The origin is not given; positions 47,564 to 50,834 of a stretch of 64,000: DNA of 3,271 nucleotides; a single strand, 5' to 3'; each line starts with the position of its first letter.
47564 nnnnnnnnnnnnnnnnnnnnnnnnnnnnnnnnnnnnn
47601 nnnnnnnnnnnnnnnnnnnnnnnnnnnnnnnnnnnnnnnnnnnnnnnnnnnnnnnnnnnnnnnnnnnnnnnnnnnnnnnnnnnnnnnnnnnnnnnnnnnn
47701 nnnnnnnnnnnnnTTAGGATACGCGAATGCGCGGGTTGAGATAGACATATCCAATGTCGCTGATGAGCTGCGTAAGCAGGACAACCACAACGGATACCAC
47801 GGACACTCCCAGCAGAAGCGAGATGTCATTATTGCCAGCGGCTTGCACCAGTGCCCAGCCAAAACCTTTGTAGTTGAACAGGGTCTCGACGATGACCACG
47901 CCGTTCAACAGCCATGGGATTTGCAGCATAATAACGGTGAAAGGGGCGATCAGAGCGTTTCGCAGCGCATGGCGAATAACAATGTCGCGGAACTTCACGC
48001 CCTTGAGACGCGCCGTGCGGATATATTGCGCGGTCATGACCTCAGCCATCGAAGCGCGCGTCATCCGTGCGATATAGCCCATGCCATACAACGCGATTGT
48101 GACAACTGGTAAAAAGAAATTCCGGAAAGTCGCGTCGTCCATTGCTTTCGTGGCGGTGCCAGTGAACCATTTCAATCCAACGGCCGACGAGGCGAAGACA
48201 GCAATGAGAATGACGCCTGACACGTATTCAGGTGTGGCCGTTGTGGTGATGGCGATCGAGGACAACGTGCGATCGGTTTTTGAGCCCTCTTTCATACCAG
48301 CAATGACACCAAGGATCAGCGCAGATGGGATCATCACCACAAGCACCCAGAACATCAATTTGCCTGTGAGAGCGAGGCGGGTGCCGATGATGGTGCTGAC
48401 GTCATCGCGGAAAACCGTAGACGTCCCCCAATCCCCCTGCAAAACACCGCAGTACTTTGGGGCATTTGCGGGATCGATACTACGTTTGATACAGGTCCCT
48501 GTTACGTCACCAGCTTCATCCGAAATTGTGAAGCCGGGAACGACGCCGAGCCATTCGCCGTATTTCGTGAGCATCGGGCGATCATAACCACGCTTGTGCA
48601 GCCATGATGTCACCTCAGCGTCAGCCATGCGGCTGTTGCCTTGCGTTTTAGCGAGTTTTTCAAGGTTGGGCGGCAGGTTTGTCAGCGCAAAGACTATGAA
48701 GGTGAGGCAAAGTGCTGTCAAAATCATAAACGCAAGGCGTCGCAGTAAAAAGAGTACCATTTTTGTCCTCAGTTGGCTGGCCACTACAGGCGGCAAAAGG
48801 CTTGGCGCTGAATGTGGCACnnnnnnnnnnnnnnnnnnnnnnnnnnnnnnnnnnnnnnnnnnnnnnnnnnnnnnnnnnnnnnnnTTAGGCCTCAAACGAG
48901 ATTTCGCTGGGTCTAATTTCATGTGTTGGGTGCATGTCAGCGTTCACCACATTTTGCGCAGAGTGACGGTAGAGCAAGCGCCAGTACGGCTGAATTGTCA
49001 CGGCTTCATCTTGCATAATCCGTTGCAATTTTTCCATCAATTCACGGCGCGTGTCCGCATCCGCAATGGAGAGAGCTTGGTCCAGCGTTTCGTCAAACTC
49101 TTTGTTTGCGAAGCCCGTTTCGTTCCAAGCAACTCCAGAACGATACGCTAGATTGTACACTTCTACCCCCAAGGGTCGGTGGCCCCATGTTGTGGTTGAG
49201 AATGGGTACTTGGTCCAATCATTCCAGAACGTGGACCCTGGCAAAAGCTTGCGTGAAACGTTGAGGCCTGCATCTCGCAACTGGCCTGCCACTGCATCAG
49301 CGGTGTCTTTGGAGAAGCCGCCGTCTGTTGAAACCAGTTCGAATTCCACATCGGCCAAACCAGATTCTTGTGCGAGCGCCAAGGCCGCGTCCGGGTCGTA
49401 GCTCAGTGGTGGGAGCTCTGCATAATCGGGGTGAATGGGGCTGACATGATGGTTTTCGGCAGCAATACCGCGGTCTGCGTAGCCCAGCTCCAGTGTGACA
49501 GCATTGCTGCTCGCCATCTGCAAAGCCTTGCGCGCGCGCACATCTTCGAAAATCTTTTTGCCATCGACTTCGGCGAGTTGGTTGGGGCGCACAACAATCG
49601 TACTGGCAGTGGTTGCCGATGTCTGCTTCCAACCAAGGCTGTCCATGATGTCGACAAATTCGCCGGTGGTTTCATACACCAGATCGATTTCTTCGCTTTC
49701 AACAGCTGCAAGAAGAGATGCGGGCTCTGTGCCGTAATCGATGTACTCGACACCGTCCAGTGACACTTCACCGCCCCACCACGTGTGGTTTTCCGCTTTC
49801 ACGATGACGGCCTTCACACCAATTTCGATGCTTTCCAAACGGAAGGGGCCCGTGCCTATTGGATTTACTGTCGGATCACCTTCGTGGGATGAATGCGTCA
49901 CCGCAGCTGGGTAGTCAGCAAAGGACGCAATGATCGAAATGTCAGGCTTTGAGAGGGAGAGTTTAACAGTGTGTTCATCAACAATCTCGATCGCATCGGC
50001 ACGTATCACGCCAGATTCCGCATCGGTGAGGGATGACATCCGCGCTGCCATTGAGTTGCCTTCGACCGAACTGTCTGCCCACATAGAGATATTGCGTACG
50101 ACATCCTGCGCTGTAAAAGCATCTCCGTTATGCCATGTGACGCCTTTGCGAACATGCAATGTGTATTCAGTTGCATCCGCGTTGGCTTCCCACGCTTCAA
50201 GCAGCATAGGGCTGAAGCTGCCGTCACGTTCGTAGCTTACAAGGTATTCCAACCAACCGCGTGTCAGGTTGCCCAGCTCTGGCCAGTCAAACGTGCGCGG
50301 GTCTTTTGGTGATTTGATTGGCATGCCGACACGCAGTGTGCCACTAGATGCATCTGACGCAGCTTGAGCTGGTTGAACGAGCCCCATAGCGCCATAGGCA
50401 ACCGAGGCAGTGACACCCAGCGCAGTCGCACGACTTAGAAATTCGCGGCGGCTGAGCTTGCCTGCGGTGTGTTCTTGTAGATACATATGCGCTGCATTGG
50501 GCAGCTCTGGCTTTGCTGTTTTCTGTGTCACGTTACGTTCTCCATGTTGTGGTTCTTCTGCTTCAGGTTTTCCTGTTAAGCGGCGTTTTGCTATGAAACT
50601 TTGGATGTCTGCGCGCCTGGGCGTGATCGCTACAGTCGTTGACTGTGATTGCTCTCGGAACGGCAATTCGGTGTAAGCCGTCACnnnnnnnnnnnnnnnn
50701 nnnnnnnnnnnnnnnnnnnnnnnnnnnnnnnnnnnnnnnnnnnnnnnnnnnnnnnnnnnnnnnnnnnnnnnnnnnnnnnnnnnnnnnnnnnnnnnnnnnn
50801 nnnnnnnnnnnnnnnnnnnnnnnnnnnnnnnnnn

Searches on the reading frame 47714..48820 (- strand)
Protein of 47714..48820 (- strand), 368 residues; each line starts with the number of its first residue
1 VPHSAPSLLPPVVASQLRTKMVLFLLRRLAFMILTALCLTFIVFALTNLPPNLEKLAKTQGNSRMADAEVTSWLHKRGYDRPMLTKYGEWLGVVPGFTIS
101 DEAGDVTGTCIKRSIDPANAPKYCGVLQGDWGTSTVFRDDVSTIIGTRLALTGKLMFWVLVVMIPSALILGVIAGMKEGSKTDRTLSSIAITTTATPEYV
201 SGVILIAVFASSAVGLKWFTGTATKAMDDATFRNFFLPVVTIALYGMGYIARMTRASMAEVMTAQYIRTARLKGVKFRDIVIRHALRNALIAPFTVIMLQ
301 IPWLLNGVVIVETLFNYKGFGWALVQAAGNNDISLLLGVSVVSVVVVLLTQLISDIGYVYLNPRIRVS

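Call 4: search_protein_families(library=pfam, proteins=[window:47714-48820:-])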
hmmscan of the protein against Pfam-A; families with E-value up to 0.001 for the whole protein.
window:47714-48820:- (368 aa): 1 family
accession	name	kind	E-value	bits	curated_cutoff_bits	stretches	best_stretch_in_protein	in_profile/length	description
PF00528.27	BPD_transp_1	-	1e-32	113.8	26.4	1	168-366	2-183/184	Binding-protein-dependent transport system inner membrane component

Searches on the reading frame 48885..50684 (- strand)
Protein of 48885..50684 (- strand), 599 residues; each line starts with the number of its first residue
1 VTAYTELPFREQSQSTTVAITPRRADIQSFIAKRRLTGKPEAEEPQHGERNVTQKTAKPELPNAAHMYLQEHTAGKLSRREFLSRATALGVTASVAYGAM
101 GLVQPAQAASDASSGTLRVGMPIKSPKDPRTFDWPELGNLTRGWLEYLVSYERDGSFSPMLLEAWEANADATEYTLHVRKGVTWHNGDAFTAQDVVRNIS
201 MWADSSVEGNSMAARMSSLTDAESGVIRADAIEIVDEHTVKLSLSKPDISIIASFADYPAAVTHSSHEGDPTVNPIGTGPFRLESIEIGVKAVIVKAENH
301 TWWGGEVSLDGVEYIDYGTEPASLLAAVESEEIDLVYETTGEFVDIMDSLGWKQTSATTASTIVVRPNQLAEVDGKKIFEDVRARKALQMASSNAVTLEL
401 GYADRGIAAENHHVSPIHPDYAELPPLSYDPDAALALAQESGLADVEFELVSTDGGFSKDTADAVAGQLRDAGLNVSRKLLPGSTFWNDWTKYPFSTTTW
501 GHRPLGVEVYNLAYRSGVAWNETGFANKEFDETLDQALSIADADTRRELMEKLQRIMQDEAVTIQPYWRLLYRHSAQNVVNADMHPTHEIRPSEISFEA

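Call 4: search_protein_families(library=pfam, proteins=[window:48885-50684:-])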
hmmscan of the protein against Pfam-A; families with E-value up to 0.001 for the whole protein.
window:48885-50684:- (599 aa): 1 family
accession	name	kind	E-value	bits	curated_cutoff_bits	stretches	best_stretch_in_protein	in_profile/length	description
PF00496.27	SBP_bac_5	-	1.6e-55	189.2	32.4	1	157-505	2-351/368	Bacterial extracellular solute-binding proteins, family 5 Middle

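Call 7: search_protein_families(library=ncbifam, proteins=[window:48885-50684:-], max_evalue=0.00001)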
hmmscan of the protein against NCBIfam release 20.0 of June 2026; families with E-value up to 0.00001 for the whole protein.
window:48885-50684:- (599 aa): 10 families
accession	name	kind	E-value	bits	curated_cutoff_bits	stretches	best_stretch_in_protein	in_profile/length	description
NF045467.1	Opp4A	equivalog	5.1e-28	97.6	650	1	146-447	68-384/556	oligopeptide ABC transporter substrate-binding protein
TIGR02294.1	nickel_nikA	equivalog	1.5e-25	89.8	393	1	146-564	37-468/501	nickel ABC transporter substrate-binding protein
NF045468.1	Opp5A_nikA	equivalog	4.8e-22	78.1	600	1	138-390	38-266/488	nickel ABC transporter substrate-binding protein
TIGR04028.1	SBP_KPN_01854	hypoth_equivalog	5.3e-17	61.5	468.5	1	158-444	45-332/509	TIGR04028 family ABC transporter substrate-binding protein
NF047575.1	opine_bind_CntA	exception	6.9e-17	61.2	800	1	146-338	67-250/535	staphylopine-dependent metal ABC transporter substrate-binding lipoprotein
NF043070.1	DppA_dipep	equivalog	2.3e-16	59.5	1005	1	157-445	74-370/535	dipeptide ABC transporter periplasmic-binding protein DppA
NF011942.0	PRK15413.1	equivalog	1.4e-15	57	594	1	148-445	62-345/512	glutathione ABC transporter substrate-binding protein GsiB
NF011684.0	PRK15104.1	equivalog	4e-13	48.9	947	1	128-395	53-326/543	oligopeptide ABC transporter substrate-binding protein OppA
NF011689.0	PRK15109.1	equivalog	1.2e-08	34.2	560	1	159-398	81-328/547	ABC transporter substrate-binding protein SapA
NF007287.0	PRK09755.1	equivalog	1.3e-07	30.8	1098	0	145-202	64-121/535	ABC transporter substrate-binding protein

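Call 98: search_protein_families(library=ncbifam, proteins=[window:48885-50684:-], max_evalue=10)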
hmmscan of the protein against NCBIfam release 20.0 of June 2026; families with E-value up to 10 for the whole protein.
window:48885-50684:- (599 aa): 14 families
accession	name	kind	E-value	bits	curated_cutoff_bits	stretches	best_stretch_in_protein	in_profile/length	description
NF045467.1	Opp4A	equivalog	5.1e-28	97.6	650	2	146-447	68-384/556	oligopeptide ABC transporter substrate-binding protein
TIGR02294.1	nickel_nikA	equivalog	1.5e-25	89.8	393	1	146-564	37-468/501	nickel ABC transporter substrate-binding protein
NF045468.1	Opp5A_nikA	equivalog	4.8e-22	78.1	600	2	138-390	38-266/488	nickel ABC transporter substrate-binding protein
TIGR04028.1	SBP_KPN_01854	hypoth_equivalog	5.3e-17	61.5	468.5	1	158-444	45-332/509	TIGR04028 family ABC transporter substrate-binding protein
NF047575.1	opine_bind_CntA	exception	6.9e-17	61.2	800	2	146-338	67-250/535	staphylopine-dependent metal ABC transporter substrate-binding lipoprotein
NF043070.1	DppA_dipep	equivalog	2.3e-16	59.5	1005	2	157-445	74-370/535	dipeptide ABC transporter periplasmic-binding protein DppA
NF011942.0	PRK15413.1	equivalog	1.4e-15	57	594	2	148-445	62-345/512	glutathione ABC transporter substrate-binding protein GsiB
NF011684.0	PRK15104.1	equivalog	4e-13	48.9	947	2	128-395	53-326/543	oligopeptide ABC transporter substrate-binding protein OppA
NF011689.0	PRK15109.1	equivalog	1.2e-08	34.2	560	1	159-398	81-328/547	ABC transporter substrate-binding protein SapA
NF007287.0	PRK09755.1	equivalog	1.3e-07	30.8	1098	2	145-202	64-121/535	ABC transporter substrate-binding protein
TIGR01409.1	TAT_signal_seq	domain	0.0045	17.3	16.7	1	77-108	1-29/29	twin-arginine translocation signal domain-containing protein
NF041440.1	hydrolase_YghX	exception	0.16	11.1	460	1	70-110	16-56/292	YghX family hydrolase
NF043077.1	MMSYN1_0169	equivalog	0.2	10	650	1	148-187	72-111/896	oligopeptide ABC transporter substrate-binding protein OppA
TIGR02811.1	formate_TAT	hypoth_equivalog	0.44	10.9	48.45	1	74-113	6-44/66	formate dehydrogenase region TAT target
